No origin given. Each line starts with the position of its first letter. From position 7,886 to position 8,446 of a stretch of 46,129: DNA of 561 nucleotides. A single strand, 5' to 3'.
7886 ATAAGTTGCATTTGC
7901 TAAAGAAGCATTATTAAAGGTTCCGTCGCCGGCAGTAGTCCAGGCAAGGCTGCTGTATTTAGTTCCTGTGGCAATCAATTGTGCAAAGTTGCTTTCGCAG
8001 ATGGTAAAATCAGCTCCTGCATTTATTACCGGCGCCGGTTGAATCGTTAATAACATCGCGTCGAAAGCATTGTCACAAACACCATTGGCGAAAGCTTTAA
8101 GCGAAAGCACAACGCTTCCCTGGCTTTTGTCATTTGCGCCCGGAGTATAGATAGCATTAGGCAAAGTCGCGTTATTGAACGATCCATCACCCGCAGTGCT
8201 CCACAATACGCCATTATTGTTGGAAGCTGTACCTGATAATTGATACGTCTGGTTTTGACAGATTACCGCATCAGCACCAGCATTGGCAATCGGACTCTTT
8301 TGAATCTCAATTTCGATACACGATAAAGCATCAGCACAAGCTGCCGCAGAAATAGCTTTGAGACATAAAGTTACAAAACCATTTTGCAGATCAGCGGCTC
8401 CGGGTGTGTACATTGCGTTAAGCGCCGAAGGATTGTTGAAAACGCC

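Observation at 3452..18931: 15.5-kb single ORF: a 5,159-aa T9SS cargo made of ~50 copies of a ~87-aa module I cannot place in a named family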

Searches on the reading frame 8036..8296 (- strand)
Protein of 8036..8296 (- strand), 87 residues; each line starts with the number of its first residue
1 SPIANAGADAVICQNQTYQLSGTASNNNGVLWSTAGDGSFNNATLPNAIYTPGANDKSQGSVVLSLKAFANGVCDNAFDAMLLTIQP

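Call 9: search_solved_structures(query=A1, max_evalue=10, show_alignments=2)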
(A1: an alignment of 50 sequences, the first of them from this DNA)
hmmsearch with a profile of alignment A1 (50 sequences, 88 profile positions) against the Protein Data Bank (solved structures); distinct sequences matched with E-value up to 10: 1.
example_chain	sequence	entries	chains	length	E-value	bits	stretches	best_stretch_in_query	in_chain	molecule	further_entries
4ow4_A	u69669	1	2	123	1.3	12.1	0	53-73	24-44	Beta-terfoil designed by folding nucleus symmetric expansion (""Phifoil"")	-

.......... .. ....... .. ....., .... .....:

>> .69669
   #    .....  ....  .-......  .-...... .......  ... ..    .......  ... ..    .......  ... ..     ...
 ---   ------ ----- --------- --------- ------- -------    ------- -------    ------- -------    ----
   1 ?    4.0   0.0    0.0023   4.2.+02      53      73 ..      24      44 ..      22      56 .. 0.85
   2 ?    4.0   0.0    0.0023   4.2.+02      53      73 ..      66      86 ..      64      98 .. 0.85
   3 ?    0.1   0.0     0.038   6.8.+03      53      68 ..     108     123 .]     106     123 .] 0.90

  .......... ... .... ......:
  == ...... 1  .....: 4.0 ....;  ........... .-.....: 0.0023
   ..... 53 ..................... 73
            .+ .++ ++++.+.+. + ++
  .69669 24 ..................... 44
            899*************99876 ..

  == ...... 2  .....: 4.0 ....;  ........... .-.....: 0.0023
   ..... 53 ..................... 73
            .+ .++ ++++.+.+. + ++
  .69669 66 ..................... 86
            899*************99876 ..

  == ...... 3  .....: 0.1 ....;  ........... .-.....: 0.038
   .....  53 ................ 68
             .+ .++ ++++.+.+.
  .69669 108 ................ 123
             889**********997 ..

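Call 12: find_homologous_proteins(query=A1, max_evalue=0.001)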
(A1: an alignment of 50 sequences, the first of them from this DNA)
Query A1 (50 sequences) (87 aa, profile of the alignment): 7 proteins with E <= 0.001 among 395 candidates.
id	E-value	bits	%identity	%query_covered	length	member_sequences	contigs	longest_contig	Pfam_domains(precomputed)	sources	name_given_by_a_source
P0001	3.7e-38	147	45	97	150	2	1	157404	-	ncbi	-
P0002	5.8e-34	133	45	97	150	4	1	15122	-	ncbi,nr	ncbi:MAG: hypothetical protein IPF68_16860 [Bacteroidales bacterium]|nr:hypothetical protein [Bacter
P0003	2.8e-27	112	39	99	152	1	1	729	-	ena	-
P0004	7.6e-16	75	61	26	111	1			-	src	-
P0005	2.4e-15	74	52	62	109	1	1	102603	-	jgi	jgi:hypothetical protein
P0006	7.3e-14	69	39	62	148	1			-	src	-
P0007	5.5e-13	66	34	93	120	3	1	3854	-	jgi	-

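Call 17: search_protein_families(library=pfam, alignment_id=A1, max_evalue=1)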
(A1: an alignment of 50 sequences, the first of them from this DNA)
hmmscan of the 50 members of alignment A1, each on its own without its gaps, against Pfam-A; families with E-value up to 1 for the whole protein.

A. member 1, seq(87 aa): 1 family
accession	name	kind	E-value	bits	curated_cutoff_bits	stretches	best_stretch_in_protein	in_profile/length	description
PF18911.6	PKD_4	-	0.019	15.4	27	1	2-39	4-45/85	PKD domain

B. families by the number of members that match (of 50 scanned): 24 families
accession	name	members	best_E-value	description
PF18911.6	PKD_4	7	0.005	PKD domain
PF19081.6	Ig_7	4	0.056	Ig-like domain CHU_C associated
PF18002.7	T6_Ig_like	3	0.0059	T6 antigen Ig like domain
PF00572.24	Ribosomal_L13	2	0.082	Ribosomal protein L13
PF20578.4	aBig_2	1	0.011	Atrophied bacterial Ig domain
PF09137.17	Glucodextran_N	1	0.025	Glucodextranase, domain N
PF22352.2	K319L-like_PKD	1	0.031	K319L-like, PKD domain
PF17071.10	Capsid_VP7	1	0.032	Outer capsid protein VP7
PF03388.20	Lectin_leg-like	1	0.033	Legume-like lectin family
PF24146.1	K1-lyase_C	1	0.035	K1 capsule-specific polysaccharide lyase, C-terminal domain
PF21171.3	PDE12-like_N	1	0.058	2',5'-phosphodiesterase 12-like, N-terminal domain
PF13750.12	Big_3_3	1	0.07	Bacterial Ig-like domain (group 3)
PF17902.7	SH3_10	1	0.073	SH3 domain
PF10610.15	Tafi-CsgC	1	0.089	Thin aggregative fimbriae synthesis protein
PF06458.18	MucBP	1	0.092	MucBP domain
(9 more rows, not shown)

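Call 18: predict_structure(alignment_id=A1)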
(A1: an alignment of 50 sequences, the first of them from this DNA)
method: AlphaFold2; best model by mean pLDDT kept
length: 87 residues; sequences in the alignment: 50
mean_pLDDT: 97.2   pTM: 0.86
mean pLDDT of the five models: 97.2, 97.2, 97.1, 96.8, 96.4
residues with pLDDT >= 90: 83; 70-90: 4; 50-70: 0; < 50: 0
segments of 3 or more residues with pLDDT < 50: none
pLDDT, mean of each block of 10 residues (from residue 1): 97 98 96 98 98 98 98 93 98
secondary structure, 60 per line:
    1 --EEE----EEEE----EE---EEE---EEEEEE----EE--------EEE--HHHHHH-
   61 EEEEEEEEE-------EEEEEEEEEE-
elements in order: E3-5 E10-13 E23-25 E29-34 E49-51 H54-59 E61-69 E77-86

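Call 20: fold_search(model_id=the predicted structure, library=pdb)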
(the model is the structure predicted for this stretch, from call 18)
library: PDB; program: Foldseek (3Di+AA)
matches with E <= 10: 1267; with E <= 0.001: 0
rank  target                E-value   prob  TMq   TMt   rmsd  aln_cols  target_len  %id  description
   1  9fly_A                1.2e-03  1.00  0.76  0.09   2.5        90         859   24  CryoEM structure of the base (4151-5009) in the grappling hook protein A (GhpA) in the bacterium Aureispira sp. CCB-QB (released 2024-10-16)
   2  8f2o_n                3.8e-03  1.00  0.60  0.15   4.8        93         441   14  Phi-29 expanded, DNA-packaged fiberless prohead (released 2023-11-15)
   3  6sdb_C                6.8e-03  1.00  0.64  0.57   4.3        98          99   20  Chimeric titin Z1Z2 functionalized with a KLER exogenous peptide from decorin (released 2019-09-18)
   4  5szr_A                6.8e-03  1.00  0.65  0.17   4.1        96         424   10  Protocadherin Gamma B2 extracellular cadherin domains 3-6 (released 2016-10-19)
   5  8f2n_E                7.2e-03  1.00  0.57  0.15   5.0        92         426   15  Phi-29 partially-expanded fiberless prohead (released 2023-11-15)
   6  5eq4_B                8.0e-03  1.00  0.54  0.28   6.0       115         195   12  Crystal structure of the SrpA adhesin R347E mutant from Streptococcus sanguinis (released 2016-01-27)
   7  8f2o_l                1.0e-02  1.00  0.56  0.14   5.3        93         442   14  Phi-29 expanded, DNA-packaged fiberless prohead (released 2023-11-15)
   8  6c6m_A                1.2e-02  1.00  0.59  0.55   4.5       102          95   15  IgCam3 of human MLCK1 (released 2019-01-23)
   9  6hci_C                1.2e-02  1.00  0.65  0.60   4.0        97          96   11  Crystal structure of titin M3 domain (released 2019-08-28)
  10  6hci_A                1.4e-02  1.00  0.58  0.54   4.2        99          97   10  Crystal structure of titin M3 domain (released 2019-08-28)
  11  2wwk_O                1.5e-02  1.00  0.61  0.55   4.3        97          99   14  Crystal structure of the Titin M10-Obscurin like 1 Ig F17R mutant complex (released 2010-02-16)
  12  8f2n_A                1.5e-02  1.00  0.57  0.14   4.4        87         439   17  Phi-29 partially-expanded fiberless prohead (released 2023-11-15)
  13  7n86_C                1.5e-02  1.00  0.57  0.29   4.0        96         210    8  Crystal Structure of Human Protocadherin-24 EC1-2 Form II (released 2021-09-01)
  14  6sdb_E                1.5e-02  1.00  0.64  0.32   4.3        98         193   21  Chimeric titin Z1Z2 functionalized with a KLER exogenous peptide from decorin (released 2019-09-18)
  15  8f2m_D                1.6e-02  1.00  0.57  0.15   5.0        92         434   14  Phi-29 scaffolding protein bound to intermediate-state MCP (released 2023-11-15)
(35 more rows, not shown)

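Call 26: search_protein_representatives(alignment_id=A1)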
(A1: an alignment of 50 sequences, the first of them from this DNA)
Query: 50 sequences, 88 profile positions. Proteins with E-value up to 0.001 (for the whole library): 8338; up to 1e-10: 5080; up to 1e-30: 2186. The best 150 are listed.
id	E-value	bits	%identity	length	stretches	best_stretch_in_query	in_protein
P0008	0.0e+00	4383.5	-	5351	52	2-87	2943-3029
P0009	0.0e+00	4361.0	-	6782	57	2-87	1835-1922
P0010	0.0e+00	3612.4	-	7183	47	2-87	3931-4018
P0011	0.0e+00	3387.4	-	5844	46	2-87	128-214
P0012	0.0e+00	3345.9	-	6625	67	2-87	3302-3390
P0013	0.0e+00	3243.9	-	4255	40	2-87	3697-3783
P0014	0.0e+00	3088.7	-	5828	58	2-87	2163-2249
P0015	0.0e+00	2934.0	-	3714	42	2-87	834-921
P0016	0.0e+00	2594.7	-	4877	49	2-87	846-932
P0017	0.0e+00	2579.1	-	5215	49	2-86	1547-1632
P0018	0.0e+00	2514.7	-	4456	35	2-87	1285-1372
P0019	0.0e+00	2473.3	-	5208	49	2-87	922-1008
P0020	0.0e+00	2462.4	-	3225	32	3-87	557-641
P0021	0.0e+00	2359.3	-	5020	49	2-87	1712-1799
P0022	0.0e+00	2316.8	-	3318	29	2-87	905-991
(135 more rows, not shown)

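Call 37: search_solved_structures(query=A2, max_evalue=10, show_alignments=1)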
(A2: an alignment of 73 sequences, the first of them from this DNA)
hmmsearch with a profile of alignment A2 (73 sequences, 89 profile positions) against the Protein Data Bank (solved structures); distinct sequences matched with E-value up to 10: 2.
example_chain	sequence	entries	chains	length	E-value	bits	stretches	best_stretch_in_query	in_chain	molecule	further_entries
9flp_A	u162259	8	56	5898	0.00032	24.1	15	4-88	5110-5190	The grappling hook protein A in the bacterium Aureispira sp. CCB-QB1 | The grappling hook protein A (GhpA) in the bacterium Aureispira sp. CCB-QB1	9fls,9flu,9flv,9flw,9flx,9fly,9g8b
7urp_A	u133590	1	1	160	0.51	13.8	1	27-71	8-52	Ribonucleases G and E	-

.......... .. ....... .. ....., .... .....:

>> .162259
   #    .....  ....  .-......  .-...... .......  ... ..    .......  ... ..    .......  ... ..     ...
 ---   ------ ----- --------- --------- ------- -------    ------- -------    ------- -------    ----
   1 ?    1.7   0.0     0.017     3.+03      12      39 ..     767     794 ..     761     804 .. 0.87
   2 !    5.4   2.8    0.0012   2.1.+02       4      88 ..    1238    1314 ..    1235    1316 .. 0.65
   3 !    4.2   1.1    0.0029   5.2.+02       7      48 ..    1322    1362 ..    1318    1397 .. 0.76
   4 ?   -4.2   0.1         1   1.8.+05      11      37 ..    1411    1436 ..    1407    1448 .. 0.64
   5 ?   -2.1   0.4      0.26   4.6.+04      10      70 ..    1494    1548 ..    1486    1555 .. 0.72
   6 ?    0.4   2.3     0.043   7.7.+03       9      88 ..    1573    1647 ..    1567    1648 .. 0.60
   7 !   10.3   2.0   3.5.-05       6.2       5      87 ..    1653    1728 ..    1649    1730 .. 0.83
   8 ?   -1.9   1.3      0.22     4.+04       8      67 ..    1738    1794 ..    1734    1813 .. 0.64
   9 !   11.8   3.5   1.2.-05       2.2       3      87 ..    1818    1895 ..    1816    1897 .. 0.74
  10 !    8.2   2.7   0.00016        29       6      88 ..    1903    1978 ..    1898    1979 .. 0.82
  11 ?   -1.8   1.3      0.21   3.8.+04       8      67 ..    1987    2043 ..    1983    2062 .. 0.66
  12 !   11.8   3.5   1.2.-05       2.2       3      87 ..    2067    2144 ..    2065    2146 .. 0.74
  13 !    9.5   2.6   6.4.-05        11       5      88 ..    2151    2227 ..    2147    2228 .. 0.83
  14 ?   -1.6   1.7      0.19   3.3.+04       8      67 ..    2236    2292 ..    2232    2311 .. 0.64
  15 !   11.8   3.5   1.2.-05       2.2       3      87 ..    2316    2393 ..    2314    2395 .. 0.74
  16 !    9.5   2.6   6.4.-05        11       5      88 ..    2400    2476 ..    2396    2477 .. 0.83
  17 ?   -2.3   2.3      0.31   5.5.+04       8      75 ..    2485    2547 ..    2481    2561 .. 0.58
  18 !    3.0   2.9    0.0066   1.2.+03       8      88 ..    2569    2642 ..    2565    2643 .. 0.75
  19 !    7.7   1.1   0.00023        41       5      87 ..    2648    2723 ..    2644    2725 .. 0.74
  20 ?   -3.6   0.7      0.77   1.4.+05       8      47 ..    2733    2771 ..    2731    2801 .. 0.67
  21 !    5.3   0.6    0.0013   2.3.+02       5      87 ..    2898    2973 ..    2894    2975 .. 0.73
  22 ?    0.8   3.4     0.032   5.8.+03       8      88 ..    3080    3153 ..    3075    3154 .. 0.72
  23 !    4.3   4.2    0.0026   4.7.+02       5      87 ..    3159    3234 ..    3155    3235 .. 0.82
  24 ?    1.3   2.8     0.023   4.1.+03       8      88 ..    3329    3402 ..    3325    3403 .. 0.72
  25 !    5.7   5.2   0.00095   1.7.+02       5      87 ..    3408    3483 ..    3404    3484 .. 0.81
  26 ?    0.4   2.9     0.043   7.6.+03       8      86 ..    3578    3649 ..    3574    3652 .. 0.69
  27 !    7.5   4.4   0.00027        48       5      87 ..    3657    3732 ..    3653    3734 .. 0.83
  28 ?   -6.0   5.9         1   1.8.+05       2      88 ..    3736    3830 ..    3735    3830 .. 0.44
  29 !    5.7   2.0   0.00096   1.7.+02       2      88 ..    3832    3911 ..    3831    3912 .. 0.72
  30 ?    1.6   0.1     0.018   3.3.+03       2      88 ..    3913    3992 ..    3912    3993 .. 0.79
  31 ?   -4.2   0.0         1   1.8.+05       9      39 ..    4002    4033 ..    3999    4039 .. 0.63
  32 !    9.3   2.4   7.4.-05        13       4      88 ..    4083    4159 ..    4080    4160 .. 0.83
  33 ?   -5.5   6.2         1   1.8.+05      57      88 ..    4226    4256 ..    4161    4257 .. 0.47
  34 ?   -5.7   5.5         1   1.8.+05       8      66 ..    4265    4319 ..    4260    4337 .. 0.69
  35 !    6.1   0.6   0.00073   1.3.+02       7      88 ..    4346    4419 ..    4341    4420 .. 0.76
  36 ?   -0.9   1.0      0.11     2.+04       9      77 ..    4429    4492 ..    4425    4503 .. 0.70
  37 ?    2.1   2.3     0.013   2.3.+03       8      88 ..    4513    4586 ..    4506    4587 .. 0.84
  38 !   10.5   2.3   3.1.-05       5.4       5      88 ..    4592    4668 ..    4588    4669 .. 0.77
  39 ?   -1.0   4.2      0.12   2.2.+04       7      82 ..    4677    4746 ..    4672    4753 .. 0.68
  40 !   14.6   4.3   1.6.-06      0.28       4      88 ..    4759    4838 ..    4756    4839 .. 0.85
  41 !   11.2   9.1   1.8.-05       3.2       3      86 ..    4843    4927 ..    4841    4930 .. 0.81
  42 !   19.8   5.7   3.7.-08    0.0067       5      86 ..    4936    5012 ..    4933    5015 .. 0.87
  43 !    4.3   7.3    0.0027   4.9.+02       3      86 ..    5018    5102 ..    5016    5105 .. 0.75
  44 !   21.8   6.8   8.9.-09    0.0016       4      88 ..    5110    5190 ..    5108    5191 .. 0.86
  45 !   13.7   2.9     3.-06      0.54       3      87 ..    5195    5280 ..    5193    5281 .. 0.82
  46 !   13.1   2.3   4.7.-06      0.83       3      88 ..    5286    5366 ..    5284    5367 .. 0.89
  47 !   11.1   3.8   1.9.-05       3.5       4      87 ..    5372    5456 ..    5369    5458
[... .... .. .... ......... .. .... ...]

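Call 38: search_protein_families(library=pfam, alignment_id=A2, max_evalue=1)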
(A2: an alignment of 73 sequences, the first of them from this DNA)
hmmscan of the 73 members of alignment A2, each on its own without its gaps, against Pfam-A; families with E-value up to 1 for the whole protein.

A. member 1, seq(87 aa): 1 family
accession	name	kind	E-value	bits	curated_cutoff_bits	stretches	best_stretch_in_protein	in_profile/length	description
PF18911.6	PKD_4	-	0.019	15.4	27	1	2-39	4-45/85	PKD domain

B. families by the number of members that match (of 73 scanned): 23 families
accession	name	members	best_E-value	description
PF22352.2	K319L-like_PKD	5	0.00075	K319L-like, PKD domain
PF18911.6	PKD_4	4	0.0076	PKD domain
PF17892.7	Cadherin_5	3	0.0017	Cadherin-like domain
PF20578.4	aBig_2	2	0.0013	Atrophied bacterial Ig domain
PF09160.16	FimH_man-bind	2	0.0093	FimH, mannose binding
PF17963.7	Big_9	2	0.014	Bacterial Ig domain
PF19081.6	Ig_7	2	0.058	Ig-like domain CHU_C associated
PF06116.17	RinB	1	0.026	Transcriptional activator RinB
PF03035.19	RNA_capsid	1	0.03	Calicivirus putative RNA polymerase/capsid protein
PF03708.19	Avian_gp85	1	0.033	Avian retrovirus envelope protein, gp85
PF06277.17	EutA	1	0.037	Ethanolamine utilisation protein EutA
PF18414.7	zf_C2H2_10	1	0.052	C2H2 type zinc-finger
PF05518.16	Totivirus_coat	1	0.055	Totivirus coat protein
PF10904.13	DUF2694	1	0.11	Protein of unknown function (DUF2694)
PF10828.13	DUF2570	1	0.12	Protein of unknown function (DUF2570)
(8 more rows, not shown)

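Call 64: search_protein_families(library=pfam, proteins=[P0016, P0018], max_evalue=0.001)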
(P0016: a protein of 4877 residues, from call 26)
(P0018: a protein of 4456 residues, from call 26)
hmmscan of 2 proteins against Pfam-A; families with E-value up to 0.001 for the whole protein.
P0016 (4877 aa): 2 families
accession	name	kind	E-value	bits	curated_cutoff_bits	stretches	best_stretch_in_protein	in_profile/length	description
PF13585.12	CHU_C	-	4e-09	36.9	27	1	4802-4860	15-75/86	CHU_C Type IX secretion signal domain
PF00970.30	FAD_binding_6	-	4.7e-08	33.7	21.1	0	3365-3399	50-84/99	Oxidoreductase FAD-binding domain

P0018 (4456 aa): 7 families
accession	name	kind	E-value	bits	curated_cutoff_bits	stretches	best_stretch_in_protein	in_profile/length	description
PF18911.6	PKD_4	-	1.6e-203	659.8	27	14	3575-3652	4-81/85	PKD domain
PF00801.26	PKD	-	2.7e-109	357.8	23.5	13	3673-3737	16-76/80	PKD domain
PF08329.16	ChitinaseA_N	-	8.8e-21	74.4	21.2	0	3541-3576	77-112/133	Chitinase A, N-terminal domain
PF13585.12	CHU_C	-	1.7e-05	25.3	27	1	4354-4426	3-70/86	CHU_C Type IX secretion signal domain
PF18981.6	InlK_D3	-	3.1e-05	24.4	25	0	3454-3476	45-67/75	Internalin K domain (D3/D4)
PF05506.17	PLipase_C_C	-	9.3e-05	23.7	24.4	0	897-939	5-47/80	Bacterial phospholipase C, C-terminal domain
PF22352.2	K319L-like_PKD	-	0.00038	20.8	27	0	3248-3304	20-77/84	K319L-like, PKD domain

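Call 69: search_protein_families(library=ncbifam, alignment_id=A2, max_evalue=1)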
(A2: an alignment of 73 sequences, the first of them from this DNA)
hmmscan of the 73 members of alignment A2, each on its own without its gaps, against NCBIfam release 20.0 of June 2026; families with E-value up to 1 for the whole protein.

A. member 1, seq(87 aa): 0 families

B. families by the number of members that match (of 73 scanned): 18 families
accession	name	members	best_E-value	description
NF012211.1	tand_rpt_95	4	0.0033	tandem-95 repeat protein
NF038112.1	myxo_dep_M36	1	0.0023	myxosortase-dependent M36 family metallopeptidase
NF058597.1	CoaZ_rpt_PGGG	1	0.0033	choice-of-anchor Z repeating domain-containing protein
NF011794.0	PRK15262.1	1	0.0074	fimbrial-like protein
NF005754.0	PRK07578.1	1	0.0076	short chain dehydrogenase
NF053778.1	LigStilDioxAlpha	1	0.014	lignostilbene-alpha,beta-dioxygenase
NF041896.1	pecestase_PemA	1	0.021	pectinesterase PemA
TIGR03690.1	20S_bact_beta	1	0.026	proteasome subunit beta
NF012200.0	choice_anch_D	1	0.039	choice-of-anchor D domain-containing protein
NF000062.1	ANT_6_str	1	0.05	streptomycin adenylyltransferase Str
NF009979.0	PRK13444.1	1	0.052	F0F1 ATP synthase subunit epsilon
NF047946.1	FlgBrkeFlhE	1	0.072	flagellar protein FlhE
TIGR05002.1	NxxGxxAF_repeat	1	0.097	choice-of-anchor tandem repeat NxxGxxAF-containing protein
NF007992.0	PRK10719.1-3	1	0.16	ethanolamine ammonia-lyase reactivating factor EutA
NF040794.1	sarcosine_GrdF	1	0.16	sarcosine reductase complex component B subunit beta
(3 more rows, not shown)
